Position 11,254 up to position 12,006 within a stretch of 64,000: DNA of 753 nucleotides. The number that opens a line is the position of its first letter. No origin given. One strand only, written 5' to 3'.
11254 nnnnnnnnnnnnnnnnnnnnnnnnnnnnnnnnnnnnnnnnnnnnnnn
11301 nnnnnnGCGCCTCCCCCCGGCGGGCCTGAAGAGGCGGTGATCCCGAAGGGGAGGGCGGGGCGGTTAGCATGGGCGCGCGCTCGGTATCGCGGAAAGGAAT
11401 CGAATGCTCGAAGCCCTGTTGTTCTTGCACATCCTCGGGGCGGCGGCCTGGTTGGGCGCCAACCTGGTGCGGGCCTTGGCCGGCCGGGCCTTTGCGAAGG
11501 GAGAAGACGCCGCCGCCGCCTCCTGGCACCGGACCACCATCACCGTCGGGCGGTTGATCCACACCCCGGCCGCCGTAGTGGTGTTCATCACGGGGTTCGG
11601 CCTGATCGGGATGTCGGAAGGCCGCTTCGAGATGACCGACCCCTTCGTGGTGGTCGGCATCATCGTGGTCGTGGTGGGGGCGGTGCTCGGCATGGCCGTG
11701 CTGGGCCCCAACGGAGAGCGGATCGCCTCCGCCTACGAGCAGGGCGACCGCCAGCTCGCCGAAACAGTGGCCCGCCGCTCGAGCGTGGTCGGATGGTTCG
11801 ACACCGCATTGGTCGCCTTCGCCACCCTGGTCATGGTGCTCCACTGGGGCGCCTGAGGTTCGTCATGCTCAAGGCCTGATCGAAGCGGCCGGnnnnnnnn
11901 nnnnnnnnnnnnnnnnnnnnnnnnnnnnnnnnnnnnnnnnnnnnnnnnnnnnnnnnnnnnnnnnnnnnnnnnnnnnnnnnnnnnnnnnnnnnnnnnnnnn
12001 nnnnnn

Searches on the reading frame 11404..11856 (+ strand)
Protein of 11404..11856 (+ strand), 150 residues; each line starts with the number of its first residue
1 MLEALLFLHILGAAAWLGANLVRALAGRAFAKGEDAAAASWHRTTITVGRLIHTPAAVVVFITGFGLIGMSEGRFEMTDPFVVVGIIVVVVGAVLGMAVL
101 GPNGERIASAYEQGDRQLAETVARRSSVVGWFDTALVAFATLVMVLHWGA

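Call 67: search_protein_families(library=pfam, proteins=[window:11404-11856:+], max_evalue=0.001)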
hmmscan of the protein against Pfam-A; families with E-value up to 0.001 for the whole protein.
window:11404-11856:+ (150 aa): 1 family
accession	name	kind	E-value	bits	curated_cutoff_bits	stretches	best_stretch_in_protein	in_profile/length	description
PF10027.14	DUF2269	-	3.9e-08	33.9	28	1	5-145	3-142/150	Predicted integral membrane protein (DUF2269)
